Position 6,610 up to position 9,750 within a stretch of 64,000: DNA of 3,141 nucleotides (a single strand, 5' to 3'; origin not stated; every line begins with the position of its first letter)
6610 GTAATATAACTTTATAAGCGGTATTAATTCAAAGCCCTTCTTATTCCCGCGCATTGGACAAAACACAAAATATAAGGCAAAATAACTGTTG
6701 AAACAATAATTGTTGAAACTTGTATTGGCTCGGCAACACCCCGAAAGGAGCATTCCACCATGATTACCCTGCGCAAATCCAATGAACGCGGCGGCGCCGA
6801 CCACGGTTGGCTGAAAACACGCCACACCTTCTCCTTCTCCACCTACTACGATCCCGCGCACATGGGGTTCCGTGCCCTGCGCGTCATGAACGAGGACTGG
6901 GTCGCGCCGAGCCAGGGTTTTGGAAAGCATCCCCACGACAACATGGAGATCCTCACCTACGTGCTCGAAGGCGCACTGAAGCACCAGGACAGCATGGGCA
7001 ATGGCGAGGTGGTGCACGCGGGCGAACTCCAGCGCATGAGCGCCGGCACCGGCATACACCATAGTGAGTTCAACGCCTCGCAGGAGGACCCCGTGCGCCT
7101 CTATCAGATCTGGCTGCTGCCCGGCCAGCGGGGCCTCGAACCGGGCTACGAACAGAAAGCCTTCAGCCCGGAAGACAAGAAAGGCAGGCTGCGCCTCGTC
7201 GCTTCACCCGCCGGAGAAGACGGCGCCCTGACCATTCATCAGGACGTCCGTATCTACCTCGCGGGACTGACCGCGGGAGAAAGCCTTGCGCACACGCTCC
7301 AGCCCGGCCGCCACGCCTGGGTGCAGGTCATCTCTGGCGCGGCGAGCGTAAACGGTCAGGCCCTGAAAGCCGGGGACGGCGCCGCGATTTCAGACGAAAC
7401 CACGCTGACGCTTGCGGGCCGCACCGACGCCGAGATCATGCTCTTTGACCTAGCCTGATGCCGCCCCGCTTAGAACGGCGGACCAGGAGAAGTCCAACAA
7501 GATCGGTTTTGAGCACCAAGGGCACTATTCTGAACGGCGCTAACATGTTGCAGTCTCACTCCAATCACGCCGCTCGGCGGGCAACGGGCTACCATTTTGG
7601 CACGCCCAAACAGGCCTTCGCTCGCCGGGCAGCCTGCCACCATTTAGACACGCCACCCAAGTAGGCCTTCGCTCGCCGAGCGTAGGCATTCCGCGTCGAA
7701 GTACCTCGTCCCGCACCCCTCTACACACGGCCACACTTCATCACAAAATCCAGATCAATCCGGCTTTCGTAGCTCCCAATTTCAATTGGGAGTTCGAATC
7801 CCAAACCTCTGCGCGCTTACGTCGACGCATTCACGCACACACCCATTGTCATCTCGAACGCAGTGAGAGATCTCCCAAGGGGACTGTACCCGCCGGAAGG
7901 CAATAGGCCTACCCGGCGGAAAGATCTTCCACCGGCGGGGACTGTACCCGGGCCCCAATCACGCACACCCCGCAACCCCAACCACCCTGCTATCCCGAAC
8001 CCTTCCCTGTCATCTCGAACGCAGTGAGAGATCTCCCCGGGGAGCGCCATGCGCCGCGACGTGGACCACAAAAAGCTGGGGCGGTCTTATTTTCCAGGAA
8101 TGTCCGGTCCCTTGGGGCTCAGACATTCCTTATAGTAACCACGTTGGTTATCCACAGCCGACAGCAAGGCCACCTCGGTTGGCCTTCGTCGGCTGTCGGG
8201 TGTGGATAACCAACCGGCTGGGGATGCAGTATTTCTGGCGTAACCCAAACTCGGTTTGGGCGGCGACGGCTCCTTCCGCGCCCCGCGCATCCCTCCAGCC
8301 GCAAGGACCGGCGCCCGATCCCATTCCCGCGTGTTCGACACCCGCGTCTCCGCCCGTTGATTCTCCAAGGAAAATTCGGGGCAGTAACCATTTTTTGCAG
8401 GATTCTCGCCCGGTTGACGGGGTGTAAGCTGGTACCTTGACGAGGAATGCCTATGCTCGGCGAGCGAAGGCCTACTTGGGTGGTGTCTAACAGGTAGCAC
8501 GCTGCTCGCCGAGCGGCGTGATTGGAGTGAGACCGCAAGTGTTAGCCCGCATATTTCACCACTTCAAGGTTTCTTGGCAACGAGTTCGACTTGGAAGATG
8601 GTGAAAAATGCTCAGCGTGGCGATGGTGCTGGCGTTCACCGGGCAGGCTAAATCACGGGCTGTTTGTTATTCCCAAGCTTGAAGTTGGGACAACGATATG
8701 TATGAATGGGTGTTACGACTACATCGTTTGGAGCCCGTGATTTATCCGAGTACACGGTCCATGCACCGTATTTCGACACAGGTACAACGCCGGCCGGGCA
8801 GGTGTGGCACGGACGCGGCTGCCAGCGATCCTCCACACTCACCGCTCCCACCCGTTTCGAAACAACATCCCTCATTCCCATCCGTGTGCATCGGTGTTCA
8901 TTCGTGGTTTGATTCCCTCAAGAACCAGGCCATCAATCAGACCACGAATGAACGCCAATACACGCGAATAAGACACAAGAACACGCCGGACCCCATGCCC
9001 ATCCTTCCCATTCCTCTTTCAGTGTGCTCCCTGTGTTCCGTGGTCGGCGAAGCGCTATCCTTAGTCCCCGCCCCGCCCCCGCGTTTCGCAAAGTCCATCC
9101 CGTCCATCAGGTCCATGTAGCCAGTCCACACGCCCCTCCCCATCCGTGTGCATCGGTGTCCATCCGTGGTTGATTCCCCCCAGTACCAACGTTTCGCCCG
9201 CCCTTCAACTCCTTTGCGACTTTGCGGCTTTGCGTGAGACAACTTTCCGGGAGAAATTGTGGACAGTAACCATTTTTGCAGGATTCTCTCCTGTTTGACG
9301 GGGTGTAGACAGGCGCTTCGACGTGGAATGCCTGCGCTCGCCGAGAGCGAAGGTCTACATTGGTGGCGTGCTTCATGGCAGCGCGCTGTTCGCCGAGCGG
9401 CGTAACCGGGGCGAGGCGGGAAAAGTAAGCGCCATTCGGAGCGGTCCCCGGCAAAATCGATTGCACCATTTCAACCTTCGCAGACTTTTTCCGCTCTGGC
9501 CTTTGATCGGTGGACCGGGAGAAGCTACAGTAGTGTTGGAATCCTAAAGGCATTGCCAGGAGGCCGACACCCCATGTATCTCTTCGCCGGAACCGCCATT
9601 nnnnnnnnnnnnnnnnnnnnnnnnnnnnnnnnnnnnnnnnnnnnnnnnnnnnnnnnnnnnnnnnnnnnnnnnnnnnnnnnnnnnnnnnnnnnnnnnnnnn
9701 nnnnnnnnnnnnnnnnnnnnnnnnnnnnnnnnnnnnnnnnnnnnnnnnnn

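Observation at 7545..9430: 2-kb gene-free field of nested, partly inverted structured repeats (not CRISPR)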

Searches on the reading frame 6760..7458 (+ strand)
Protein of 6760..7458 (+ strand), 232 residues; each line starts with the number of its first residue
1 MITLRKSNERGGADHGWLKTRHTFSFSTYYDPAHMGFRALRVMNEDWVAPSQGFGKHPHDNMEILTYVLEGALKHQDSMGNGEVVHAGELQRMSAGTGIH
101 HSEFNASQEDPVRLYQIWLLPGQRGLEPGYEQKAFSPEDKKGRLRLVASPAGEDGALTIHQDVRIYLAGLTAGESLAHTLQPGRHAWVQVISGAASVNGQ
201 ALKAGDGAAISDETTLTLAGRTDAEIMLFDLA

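Call 12: search_protein_families(library=pfam, proteins=[window:6760-7458:+])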
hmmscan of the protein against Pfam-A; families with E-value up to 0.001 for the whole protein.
window:6760-7458:+ (232 aa): 4 families
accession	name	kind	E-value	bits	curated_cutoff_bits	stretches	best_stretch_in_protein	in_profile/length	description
PF02678.22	Pirin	-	1.3e-34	118.8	26.1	1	7-119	5-108/108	Pirin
PF17954.7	Pirin_C_2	-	5.6e-32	110.2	22.9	1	146-231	1-86/86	Quercetinase C-terminal cupin domain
PF07883.17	Cupin_2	-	2.2e-07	30.9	27.2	1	48-117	5-69/70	Cupin domain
PF05726.19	Pirin_C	-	0.00084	20.1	27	0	170-229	6-67/103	Pirin C-terminal cupin domain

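Call 13: find_encoding_contigs(protein=window:6760-7458:+, flank=10000, max_places=10)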
Protein window:6760-7458:+ (232 aa): 1 contig read that carries it; 1 place shown.
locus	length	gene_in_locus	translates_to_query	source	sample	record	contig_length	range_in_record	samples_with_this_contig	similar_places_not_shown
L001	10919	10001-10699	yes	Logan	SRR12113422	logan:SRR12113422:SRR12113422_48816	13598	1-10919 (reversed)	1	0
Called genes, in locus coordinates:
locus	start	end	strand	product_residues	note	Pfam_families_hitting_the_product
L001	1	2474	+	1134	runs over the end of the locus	PF05569:Peptidase_M56, PF13620:CarboxypepD_reg (faint)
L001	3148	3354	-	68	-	-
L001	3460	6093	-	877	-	-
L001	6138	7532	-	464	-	-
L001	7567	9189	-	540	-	-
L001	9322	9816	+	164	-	PF00583:Acetyltransf_1 (faint), PF13302:Acetyltransf_3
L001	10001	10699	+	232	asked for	PF02678:Pirin, PF07883:Cupin_2 (weak), PF17954:Pirin_C_2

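Call 29: find_homologous_proteins(query=window:6760-7458:+, max_evalue=1e-40)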
Query window:6760-7458:+ (232 aa): 7998 proteins with E <= 1e-40 among 8000 candidates; the best 120 are listed.
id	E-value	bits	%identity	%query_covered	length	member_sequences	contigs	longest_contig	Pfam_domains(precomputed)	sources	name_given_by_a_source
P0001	5.2e-153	525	100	100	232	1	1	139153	PF07883.18,PF17954.8,PF02678.23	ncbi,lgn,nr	ncbi:MAG: pirin family protein [Candidatus Hydrogenedentes bacterium]|nr:pirin family protein [Candi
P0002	1.5e-120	419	-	-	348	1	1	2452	PF17954.8,PF02678.23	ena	-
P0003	3.3e-104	366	68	100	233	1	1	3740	PF07883.18,PF17954.8,PF02678.23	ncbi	-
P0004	7.4e-103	361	68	100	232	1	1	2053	PF17954.8,PF02678.23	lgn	-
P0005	2.3e-102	360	67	100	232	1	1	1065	PF07883.18,PF17954.8,PF02678.23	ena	-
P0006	8.0e-102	358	67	100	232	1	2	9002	PF07883.18,PF17954.8,PF02678.23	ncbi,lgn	ncbi:MAG: pirin family protein [Pirellulales bacterium]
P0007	1.4e-101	357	68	100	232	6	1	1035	PF07883.18,PF17954.8,PF02678.23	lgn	-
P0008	1.6e-101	357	67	100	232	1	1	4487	PF07883.18,PF17954.8,PF02678.23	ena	-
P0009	2.3e-101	356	66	100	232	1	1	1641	PF07883.18,PF17954.8,PF02678.23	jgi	jgi:redox-sensitive bicupin YhaK (pirin superfamily)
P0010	2.6e-101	356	67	100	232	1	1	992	PF07883.18,PF17954.8,PF02678.23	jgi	jgi:redox-sensitive bicupin YhaK (pirin superfamily)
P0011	3.7e-101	356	65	100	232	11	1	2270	PF07883.18,PF17954.8,PF02678.23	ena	-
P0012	6.5e-101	355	68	100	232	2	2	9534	PF07883.18,PF17954.8,PF02678.23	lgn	-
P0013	6.7e-101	355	66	100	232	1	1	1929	PF07883.18,PF17954.8,PF02678.23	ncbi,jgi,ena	jgi:redox-sensitive bicupin YhaK (pirin superfamily)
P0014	7.7e-101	355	66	100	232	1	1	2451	PF07883.18,PF17954.8,PF02678.23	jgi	jgi:redox-sensitive bicupin YhaK (pirin superfamily)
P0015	8.1e-101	355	67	100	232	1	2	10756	PF07883.18,PF17954.8,PF02678.23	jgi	jgi:redox-sensitive bicupin YhaK (pirin superfamily)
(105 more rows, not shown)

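Call 30: find_encoding_contigs(protein=P0002, flank=10000)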
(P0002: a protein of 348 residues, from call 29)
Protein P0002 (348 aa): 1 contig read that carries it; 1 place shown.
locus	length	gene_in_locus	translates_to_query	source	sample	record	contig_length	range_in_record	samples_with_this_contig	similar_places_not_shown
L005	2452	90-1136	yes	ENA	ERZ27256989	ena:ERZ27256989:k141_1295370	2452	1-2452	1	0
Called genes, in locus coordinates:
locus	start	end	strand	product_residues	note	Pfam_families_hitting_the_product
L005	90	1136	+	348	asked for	PF02678:Pirin, PF17954:Pirin_C_2, PF02678:Pirin, PF17954:Pirin_C_2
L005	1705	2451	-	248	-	?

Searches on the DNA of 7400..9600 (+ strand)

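Call 11: search_rna_families(source=window, start=7400, end=9600, threshold=evalue, max_evalue=10)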
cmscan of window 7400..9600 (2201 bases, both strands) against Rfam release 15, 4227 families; matches with E-value up to 10: 8.
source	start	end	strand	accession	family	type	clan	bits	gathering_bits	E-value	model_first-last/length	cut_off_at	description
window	8877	8972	-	RF03173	mir-4504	Gene; miRNA;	-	33.9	104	0.00014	1-92/92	no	mir-4504 microRNA precursor family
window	8872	8977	-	RF03976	MIR898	Gene; miRNA;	-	29.2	75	0.0018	1-154/154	no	MIR898 microRNA precursor family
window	7611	7692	+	RF03407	MIR531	Gene; miRNA;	-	20.7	70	1.3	1-69/69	no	MIR531 microRNA precursor family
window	8149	8208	+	RF01047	HBV_epsilon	Cis-reg;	CL00104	17.1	45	6.9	1-61/61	no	HBV RNA encapsidation signal epsilon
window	8141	8216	-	RF00131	mir-30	Gene; miRNA;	-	15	50.2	9.8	1-77/77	no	mir-30 microRNA precursor family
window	8014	8185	-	RF02178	SMCR2_2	Gene; lncRNA;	-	14.8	55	9.3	1-165/165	no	Smith-Magenis syndrome chromosome region, candidate 2 conserved region 2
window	8756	8891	-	RF02479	GlsR13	Gene; snRNA; snoRNA; CD-box;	-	14.7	100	5.6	1-100/100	no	Small nucleolar RNA GlsR13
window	7700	7769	-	RF01929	bxd_1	Gene; lncRNA;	-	13.7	75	6.7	1-86/86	no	Bithoraxoid conserved region 1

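Call 78: search_dna_similar(query=window:7459-9552:+, collection=plasmids, mode=distant, max_evalue=0.01, max_rows=15)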
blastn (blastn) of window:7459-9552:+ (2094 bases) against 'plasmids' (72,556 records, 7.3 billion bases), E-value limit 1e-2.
No match.

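Call 79: search_dna_similar(query=window:7459-9552:+, collection=phages, mode=distant, max_evalue=0.01, max_rows=15)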
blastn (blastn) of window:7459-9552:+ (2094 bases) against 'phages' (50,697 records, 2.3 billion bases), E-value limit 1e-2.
No match.
